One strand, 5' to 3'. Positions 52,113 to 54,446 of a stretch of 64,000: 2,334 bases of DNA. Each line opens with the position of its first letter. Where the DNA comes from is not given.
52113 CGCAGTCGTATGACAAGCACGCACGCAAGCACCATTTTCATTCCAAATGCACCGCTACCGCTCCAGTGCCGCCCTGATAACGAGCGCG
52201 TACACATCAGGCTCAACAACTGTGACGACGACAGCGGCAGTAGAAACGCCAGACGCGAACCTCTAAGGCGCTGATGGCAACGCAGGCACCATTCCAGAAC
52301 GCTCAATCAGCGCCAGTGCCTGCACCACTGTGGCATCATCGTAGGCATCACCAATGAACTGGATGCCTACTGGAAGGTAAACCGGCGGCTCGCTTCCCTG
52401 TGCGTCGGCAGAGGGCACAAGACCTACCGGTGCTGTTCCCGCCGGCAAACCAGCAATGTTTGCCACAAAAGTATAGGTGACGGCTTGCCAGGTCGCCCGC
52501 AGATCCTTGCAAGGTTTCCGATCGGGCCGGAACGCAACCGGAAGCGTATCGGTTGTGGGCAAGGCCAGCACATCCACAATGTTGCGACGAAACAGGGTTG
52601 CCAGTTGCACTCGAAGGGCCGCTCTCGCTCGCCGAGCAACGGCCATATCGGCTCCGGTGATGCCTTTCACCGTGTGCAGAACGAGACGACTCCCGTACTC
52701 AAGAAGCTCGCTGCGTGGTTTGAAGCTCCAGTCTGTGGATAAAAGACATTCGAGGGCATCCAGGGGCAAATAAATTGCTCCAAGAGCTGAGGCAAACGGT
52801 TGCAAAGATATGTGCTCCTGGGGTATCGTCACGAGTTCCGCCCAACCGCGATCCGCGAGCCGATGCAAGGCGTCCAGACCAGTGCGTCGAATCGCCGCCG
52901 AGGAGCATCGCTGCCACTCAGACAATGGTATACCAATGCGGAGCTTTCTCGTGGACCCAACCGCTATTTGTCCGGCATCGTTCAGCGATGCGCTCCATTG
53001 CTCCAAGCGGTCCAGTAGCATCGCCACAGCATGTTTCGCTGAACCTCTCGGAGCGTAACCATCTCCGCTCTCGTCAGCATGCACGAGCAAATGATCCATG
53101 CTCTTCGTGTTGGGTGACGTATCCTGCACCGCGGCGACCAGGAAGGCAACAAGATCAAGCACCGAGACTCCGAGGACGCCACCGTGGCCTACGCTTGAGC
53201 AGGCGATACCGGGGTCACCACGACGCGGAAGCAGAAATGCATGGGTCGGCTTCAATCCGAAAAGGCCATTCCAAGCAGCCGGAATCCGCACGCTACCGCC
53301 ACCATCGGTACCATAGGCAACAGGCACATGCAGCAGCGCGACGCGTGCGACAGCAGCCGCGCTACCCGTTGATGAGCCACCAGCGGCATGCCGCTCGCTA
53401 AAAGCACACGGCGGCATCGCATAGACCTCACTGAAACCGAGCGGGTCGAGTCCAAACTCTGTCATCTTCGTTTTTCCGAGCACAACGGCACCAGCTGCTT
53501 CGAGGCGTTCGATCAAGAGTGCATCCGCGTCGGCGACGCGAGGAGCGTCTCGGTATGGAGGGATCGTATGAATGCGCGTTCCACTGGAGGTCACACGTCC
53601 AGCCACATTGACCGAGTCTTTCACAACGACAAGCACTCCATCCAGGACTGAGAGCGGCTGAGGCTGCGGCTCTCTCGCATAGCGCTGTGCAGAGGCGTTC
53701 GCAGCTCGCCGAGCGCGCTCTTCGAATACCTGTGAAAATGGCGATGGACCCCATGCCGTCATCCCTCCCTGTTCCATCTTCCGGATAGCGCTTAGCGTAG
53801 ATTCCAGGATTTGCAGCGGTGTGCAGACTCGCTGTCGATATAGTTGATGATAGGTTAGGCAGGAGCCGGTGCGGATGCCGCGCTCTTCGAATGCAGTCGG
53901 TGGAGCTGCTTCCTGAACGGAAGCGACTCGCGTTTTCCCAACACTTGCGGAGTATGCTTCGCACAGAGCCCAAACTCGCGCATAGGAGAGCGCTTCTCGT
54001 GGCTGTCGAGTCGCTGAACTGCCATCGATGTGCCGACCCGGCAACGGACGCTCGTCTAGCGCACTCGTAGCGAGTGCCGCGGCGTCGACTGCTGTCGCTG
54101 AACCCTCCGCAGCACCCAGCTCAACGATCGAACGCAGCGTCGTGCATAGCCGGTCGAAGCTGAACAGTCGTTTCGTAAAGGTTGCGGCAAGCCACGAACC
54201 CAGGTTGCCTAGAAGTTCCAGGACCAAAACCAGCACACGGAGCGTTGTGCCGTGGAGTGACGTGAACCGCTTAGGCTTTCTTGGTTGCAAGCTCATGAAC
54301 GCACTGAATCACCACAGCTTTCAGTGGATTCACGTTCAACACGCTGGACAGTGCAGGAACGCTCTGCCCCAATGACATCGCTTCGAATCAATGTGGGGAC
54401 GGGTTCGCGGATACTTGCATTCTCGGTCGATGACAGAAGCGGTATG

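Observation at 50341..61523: Three near-identical 1.36-kb direct repeats bracket the FAAH-like amidase and the GT8-GT64 gene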

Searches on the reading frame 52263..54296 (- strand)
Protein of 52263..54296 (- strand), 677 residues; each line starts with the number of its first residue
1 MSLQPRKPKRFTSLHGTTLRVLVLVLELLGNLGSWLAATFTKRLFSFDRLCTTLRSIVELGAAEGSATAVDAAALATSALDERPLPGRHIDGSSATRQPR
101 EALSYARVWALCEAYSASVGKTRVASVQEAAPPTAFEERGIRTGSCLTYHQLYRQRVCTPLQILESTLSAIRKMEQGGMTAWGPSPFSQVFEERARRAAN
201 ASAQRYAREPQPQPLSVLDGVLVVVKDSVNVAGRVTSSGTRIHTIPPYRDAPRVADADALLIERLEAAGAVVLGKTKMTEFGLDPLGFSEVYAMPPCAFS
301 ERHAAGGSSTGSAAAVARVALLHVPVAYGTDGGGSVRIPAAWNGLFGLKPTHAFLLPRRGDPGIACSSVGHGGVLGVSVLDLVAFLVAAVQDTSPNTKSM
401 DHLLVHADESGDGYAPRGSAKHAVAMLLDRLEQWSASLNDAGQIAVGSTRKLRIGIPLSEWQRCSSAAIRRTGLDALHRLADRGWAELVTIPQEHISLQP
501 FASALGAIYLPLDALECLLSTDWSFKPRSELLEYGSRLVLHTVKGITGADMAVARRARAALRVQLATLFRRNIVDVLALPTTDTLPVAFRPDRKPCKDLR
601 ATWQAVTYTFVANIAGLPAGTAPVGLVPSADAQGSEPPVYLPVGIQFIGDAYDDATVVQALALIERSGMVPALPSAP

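Call 9: search_protein_families(library=pfam, proteins=[window:52263-54296:-], max_evalue=0.01)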
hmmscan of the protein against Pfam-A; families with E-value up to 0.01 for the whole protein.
window:52263-54296:- (677 aa): 1 family
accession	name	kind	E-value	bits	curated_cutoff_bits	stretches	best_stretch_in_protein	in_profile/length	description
PF01425.27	Amidase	-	1.5e-62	212.6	27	1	188-657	21-444/445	Amidase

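Call 10: find_encoding_contigs(protein=window:52263-54296:-, flank=10000, max_places=10)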
Protein window:52263-54296:- (677 aa): 1 contig read that carries it; 1 place shown.
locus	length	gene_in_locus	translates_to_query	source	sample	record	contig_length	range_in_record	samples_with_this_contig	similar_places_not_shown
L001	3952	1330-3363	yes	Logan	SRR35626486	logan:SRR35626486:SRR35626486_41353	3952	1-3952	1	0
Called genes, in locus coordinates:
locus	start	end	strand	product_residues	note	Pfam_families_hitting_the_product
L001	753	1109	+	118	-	-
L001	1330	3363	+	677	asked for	PF01425:Amidase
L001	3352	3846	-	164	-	-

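Call 11: find_homologous_proteins(query=window:52263-54296:-, max_evalue=1e-20)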
Query window:52263-54296:- (677 aa): 299 proteins with E <= 1e-20 among 8000 candidates; the best 120 are listed.
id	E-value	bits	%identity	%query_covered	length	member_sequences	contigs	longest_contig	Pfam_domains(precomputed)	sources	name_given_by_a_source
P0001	0.0e+0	1494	100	100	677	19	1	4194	PF01425.27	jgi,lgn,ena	-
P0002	2.7e-277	940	67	100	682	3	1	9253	PF01425.27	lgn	-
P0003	6.5e-272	922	66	100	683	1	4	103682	PF01425.27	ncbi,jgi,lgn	jgi:aspartyl-tRNA(Asn)/glutamyl-tRNA(Gln) amidotransferase subunit A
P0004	3.1e-60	223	38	78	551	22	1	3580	PF01425.27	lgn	-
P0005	2.9e-55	206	36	77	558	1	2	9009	PF01425.27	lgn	-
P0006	4.4e-55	205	34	80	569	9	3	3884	PF01425.27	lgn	-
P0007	1.0e-54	204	37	76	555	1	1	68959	PF01425.27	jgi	jgi:Asp-tRNA(Asn)/Glu-tRNA(Gln) amidotransferase A subunit family amidase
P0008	2.0e-54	203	36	77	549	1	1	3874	PF01425.27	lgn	-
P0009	7.6e-54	201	37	76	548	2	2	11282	PF01425.27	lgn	-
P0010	8.9e-54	201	35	80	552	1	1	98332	PF01425.27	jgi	jgi:aspartyl-tRNA(Asn)/glutamyl-tRNA(Gln) amidotransferase subunit A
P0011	4.5e-53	199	36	79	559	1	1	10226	PF01425.27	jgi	jgi:aspartyl-tRNA(Asn)/glutamyl-tRNA(Gln) amidotransferase subunit A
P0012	6.4e-53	198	35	75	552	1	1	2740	PF01425.27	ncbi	-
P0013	9.8e-53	198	38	71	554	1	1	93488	PF01425.27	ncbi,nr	ncbi:MAG: amidase [Polyangiaceae bacterium]|nr:amidase [Polyangiaceae bacterium]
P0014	2.1e-52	197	35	78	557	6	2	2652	PF01425.27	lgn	-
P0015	2.8e-52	196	37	70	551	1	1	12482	PF01425.27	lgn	-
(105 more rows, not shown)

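Call 13: find_encoding_contigs(protein=P0003, flank=10000, max_places=6)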
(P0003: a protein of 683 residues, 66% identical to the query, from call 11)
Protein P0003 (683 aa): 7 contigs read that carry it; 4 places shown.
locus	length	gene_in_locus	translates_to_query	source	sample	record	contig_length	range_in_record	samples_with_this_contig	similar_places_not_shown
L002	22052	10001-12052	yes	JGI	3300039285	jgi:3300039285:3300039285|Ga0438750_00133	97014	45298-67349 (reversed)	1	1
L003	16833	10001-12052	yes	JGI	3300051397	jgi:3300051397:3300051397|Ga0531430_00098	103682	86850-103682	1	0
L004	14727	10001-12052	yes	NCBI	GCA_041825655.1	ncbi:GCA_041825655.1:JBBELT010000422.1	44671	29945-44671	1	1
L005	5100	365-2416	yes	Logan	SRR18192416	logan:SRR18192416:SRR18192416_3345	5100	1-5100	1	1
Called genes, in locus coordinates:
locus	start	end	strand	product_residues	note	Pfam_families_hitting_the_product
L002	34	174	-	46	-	-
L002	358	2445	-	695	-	PF07766:LETM1_RBD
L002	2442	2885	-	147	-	-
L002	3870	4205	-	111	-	-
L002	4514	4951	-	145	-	-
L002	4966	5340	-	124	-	-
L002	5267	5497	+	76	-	-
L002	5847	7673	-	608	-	PF01501:Glyco_transf_8, PF09258:Glyco_transf_64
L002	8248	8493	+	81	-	-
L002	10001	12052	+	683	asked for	PF01425:Amidase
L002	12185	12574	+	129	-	-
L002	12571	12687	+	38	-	-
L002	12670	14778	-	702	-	PF13667:ThiC-associated, PF01964:ThiC_Rad_SAM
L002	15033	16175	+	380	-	PF10602:RPN7, PF01399:PCI, PF21154:RPN7_PSMD6_C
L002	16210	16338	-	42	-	-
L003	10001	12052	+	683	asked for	PF01425:Amidase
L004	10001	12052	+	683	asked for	PF01425:Amidase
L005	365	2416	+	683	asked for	PF01425:Amidase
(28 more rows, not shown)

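Call 14: find_encoding_contigs(protein=P0002, flank=10000, max_places=6)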
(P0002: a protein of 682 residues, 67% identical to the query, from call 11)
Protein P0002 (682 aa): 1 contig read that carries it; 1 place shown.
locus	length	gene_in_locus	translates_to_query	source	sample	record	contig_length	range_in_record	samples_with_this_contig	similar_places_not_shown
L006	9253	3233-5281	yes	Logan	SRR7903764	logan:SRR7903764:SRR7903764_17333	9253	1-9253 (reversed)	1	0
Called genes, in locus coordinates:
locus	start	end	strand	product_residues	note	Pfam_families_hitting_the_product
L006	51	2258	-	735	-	PF01501:Glyco_transf_8, PF09258:Glyco_transf_64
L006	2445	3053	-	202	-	-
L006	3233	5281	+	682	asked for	PF01425:Amidase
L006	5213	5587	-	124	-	-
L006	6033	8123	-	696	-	PF13667:ThiC-associated, PF01964:ThiC_Rad_SAM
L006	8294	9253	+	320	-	?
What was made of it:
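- On LTR retrotransposon / solo LTR: The internal regions are the amidase and GT8-GT64 host genes, syntenic in sister species (calls 9, 13, 14).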

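Call 23: list_cluster_members(proteins=[P0001, P0003, P0121])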
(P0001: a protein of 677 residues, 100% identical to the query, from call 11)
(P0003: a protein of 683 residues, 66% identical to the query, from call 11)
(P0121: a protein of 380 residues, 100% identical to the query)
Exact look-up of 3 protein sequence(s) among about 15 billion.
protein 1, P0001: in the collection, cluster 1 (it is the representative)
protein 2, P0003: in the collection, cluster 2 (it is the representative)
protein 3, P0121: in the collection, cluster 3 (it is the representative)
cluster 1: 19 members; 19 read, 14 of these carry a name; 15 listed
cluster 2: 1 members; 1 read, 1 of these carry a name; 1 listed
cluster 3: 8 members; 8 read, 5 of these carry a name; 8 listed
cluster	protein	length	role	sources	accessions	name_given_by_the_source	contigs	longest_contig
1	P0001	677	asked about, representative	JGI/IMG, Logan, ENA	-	-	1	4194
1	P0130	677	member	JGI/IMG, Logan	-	aspartyl-tRNA(Asn)/glutamyl-tRNA(Gln) amidotransferase subunit A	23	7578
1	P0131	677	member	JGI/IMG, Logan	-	aspartyl-tRNA(Asn)/glutamyl-tRNA(Gln) amidotransferase subunit A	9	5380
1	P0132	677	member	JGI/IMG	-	aspartyl-tRNA(Asn)/glutamyl-tRNA(Gln) amidotransferase subunit A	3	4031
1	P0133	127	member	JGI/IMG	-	aspartyl-tRNA(Asn)/glutamyl-tRNA(Gln) amidotransferase subunit A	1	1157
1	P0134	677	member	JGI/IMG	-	aspartyl-tRNA(Asn)/glutamyl-tRNA(Gln) amidotransferase subunit A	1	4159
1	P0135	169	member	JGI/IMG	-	aspartyl-tRNA(Asn)/glutamyl-tRNA(Gln) amidotransferase subunit A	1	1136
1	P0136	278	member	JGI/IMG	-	hypothetical protein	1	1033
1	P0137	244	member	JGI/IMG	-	hypothetical protein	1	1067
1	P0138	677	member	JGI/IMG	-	aspartyl-tRNA(Asn)/glutamyl-tRNA(Gln) amidotransferase subunit A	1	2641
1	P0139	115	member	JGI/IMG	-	Asp-tRNA(Asn)/Glu-tRNA(Gln) amidotransferase A subunit family amidase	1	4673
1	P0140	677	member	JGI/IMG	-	aspartyl-tRNA(Asn)/glutamyl-tRNA(Gln) amidotransferase subunit A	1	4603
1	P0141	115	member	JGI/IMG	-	Asp-tRNA(Asn)/Glu-tRNA(Gln) amidotransferase A subunit family amidase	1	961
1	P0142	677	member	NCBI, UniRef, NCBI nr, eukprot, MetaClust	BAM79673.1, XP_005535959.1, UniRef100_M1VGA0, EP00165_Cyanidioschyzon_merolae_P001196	similar to Glu-tRNAGln amidotransferase subunit A [Cyanidioschyzon merolae strain 10D] | Similar to Glu-tRNAGln amidotransferase subunit A n=1 Tax=Cyanidioschyzon merolae (strain ... | XP_005535959.1 similar to Glu-tRNAGln amidotransferase subunit A [Cyanidioschyzon merolae ...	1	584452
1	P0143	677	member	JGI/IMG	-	aspartyl-tRNA(Asn)/glutamyl-tRNA(Gln) amidotransferase subunit A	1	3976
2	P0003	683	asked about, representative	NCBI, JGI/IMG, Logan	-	aspartyl-tRNA(Asn)/glutamyl-tRNA(Gln) amidotransferase subunit A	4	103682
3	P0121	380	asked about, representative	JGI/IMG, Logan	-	26S proteasome regulatory subunit N7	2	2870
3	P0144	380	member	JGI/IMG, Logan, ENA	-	26S proteasome regulatory subunit N7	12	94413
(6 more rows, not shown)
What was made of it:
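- Tried and rejected: The organism was identified through cluster members instead (call 23).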

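Call 24: find_encoding_contigs(protein=P0142, flank=10000, max_places=4)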
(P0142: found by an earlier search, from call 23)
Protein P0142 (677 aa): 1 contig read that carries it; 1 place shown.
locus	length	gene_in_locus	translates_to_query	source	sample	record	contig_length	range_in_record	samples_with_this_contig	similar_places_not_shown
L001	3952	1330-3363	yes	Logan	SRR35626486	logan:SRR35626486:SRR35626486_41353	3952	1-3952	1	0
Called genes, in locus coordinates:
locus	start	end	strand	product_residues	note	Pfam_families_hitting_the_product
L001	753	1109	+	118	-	-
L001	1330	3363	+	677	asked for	PF01425:Amidase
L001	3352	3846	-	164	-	-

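Call 25: find_encoding_contigs(protein=P0130, flank=10000, max_places=10)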
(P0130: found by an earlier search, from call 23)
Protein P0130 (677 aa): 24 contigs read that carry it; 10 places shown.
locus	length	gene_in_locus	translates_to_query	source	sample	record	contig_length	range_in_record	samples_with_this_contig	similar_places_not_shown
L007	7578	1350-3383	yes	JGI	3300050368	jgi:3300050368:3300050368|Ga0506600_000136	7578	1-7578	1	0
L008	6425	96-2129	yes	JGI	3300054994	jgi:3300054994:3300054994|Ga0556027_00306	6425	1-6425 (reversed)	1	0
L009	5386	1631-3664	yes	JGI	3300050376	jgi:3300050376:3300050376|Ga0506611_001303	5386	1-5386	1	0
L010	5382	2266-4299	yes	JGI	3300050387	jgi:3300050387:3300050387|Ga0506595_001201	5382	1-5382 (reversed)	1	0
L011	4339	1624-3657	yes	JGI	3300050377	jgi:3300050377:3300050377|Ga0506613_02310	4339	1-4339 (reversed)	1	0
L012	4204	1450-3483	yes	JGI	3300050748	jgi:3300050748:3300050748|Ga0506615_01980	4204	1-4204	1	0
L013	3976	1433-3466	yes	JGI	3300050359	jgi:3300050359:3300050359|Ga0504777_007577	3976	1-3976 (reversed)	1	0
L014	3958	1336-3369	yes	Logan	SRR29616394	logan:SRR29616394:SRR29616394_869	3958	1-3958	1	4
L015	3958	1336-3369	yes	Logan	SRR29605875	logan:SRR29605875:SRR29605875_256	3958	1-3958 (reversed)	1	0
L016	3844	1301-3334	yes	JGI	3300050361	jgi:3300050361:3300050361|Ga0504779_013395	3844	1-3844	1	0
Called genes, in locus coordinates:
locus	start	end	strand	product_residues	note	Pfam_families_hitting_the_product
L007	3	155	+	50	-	?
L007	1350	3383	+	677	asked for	PF01425:Amidase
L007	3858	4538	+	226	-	-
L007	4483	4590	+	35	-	-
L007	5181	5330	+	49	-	-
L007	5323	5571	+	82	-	-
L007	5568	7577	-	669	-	?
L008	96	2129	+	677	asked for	PF01425:Amidase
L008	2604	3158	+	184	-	-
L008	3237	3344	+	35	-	-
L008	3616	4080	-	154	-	-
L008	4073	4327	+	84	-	-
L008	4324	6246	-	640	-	PF13667:ThiC-associated, PF01964:ThiC_Rad_SAM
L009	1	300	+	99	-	?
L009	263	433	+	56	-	-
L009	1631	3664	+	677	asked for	PF01425:Amidase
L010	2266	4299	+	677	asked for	PF01425:Amidase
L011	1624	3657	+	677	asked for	PF01425:Amidase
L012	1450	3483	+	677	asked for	PF01425:Amidase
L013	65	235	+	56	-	-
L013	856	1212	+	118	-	-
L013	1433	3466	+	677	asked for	PF01425:Amidase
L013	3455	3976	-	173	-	?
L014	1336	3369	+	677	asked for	PF01425:Amidase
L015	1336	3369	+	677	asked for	PF01425:Amidase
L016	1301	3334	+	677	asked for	PF01425:Amidase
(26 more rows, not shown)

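Call 66: find_encoding_contigs(protein=P0144, flank=10000, max_places=10)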
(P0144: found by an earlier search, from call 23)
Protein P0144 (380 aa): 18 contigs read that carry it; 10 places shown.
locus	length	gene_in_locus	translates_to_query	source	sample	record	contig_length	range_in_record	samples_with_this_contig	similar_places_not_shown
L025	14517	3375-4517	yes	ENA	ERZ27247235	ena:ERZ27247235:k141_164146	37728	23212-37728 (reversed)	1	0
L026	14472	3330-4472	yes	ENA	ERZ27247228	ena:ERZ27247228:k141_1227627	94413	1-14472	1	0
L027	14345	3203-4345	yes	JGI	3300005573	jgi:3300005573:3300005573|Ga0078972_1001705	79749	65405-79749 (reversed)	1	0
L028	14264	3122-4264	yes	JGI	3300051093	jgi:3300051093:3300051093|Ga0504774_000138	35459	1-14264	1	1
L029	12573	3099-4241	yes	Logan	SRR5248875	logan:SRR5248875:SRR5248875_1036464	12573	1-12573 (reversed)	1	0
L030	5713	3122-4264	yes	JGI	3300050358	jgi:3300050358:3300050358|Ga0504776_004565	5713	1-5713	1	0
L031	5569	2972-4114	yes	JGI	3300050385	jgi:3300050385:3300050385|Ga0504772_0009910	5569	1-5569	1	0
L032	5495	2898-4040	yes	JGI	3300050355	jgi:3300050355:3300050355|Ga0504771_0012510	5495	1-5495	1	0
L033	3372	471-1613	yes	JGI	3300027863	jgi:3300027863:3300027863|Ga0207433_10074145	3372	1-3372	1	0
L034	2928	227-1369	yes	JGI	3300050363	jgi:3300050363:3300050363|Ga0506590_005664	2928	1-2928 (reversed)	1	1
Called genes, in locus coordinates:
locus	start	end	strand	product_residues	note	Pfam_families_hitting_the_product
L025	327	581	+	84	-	-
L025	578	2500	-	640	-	PF13667:ThiC-associated, PF01964:ThiC_Rad_SAM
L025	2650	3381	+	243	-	-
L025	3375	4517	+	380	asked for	PF10602:RPN7, PF01399:PCI, PF21154:RPN7_PSMD6_C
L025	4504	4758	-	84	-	-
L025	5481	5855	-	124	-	PF02150:Zn_ribbon_RPB9 (faint), PF01096:Zn_ribbon_TFIIS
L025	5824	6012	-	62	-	-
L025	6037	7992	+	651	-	PF00149:Metallophos, PF14008:Metallophos_C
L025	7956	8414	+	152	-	-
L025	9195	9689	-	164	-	-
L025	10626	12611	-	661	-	PF01163:RIO1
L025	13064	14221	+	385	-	PF00480:ROK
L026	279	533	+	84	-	-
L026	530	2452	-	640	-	PF13667:ThiC-associated, PF01964:ThiC_Rad_SAM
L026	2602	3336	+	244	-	-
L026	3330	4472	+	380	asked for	PF10602:RPN7, PF01399:PCI, PF21154:RPN7_PSMD6_C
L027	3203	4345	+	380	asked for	PF10602:RPN7, PF01399:PCI, PF21154:RPN7_PSMD6_C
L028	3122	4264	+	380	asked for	PF10602:RPN7, PF01399:PCI, PF21154:RPN7_PSMD6_C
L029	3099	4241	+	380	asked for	PF10602:RPN7, PF01399:PCI, PF21154:RPN7_PSMD6_C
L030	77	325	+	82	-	-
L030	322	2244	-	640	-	PF13667:ThiC-associated, PF01964:ThiC_Rad_SAM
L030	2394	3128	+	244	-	-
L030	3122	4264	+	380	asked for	PF10602:RPN7, PF01399:PCI, PF21154:RPN7_PSMD6_C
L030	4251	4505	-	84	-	-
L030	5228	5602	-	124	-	PF02150:Zn_ribbon_RPB9 (faint), PF01096:Zn_ribbon_TFIIS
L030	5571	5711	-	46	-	?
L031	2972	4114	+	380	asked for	PF10602:RPN7, PF01399:PCI, PF21154:RPN7_PSMD6_C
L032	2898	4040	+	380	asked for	PF10602:RPN7, PF01399:PCI, PF21154:RPN7_PSMD6_C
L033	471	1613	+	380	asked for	PF10602:RPN7, PF01399:PCI, PF21154:RPN7_PSMD6_C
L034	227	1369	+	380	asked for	PF10602:RPN7, PF01399:PCI, PF21154:RPN7_PSMD6_C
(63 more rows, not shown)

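Call 83: search_solved_structures(query=window:52263-54296:-, max_evalue=1e-10)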
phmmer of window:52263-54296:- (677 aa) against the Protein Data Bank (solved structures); distinct sequences matched with E-value up to 1e-10: 44.
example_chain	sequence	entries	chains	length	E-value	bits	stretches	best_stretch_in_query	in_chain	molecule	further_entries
6dhv_A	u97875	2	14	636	4.3e-33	117.9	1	147-353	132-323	Fatty acid amide hydrolase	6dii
8eww_A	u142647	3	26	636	1.1e-32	116.5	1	147-353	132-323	Fatty acid amide hydrolase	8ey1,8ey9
3kfu_E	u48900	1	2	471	1.2e-23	86.6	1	214-394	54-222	Glutamyl-tRNA(Gln) amidotransferase subunit A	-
3h0l_A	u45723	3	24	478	1.3e-23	86.6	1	218-384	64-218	Glutamyl-tRNA(Gln) amidotransferase subunit A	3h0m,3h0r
9je9_A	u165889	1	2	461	1.1e-22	83.6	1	193-361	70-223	Amidase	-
4gyr_A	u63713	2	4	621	3.6e-22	81.8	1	203-379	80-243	Allophanate hydrolase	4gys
4iss_A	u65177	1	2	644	7.3e-22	80.8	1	218-386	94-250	Allophanate Hydrolase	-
4ist_A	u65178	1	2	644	2e-21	79.4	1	218-386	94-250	Allophanate Hydrolase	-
5i8i_A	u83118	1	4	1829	5.5e-21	77.9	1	218-385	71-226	Urea Amidolyase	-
4cp8_A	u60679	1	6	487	1.6e-20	76.4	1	210-355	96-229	ALLOPHANATE HYDROLASE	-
6c62_A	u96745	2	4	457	1.2e-19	73.4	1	191-391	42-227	Biuret hydrolase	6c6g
4wj3_A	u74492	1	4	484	3.5e-19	71.9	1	254-386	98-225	Glutamyl-tRNA(Gln) amidotransferase subunit A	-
9fzw_A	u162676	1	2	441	1.1e-16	63.7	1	193-352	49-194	Urethanase UMG-SP2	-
8xtb_A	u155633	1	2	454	1.2e-16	63.5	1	193-352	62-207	umgsp2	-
8wdw_A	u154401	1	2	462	1.3e-16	63.5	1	193-352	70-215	UMG-SP2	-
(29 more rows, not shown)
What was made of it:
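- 52263..54296 (-): FAAH-like amidase gene (BAM79673.1), a unique gene bracketed by R1 and R2. calls 9, 23, 24, 83
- Checked: The amidase's best solved relative is plant FAAH 6dhv (call 83).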
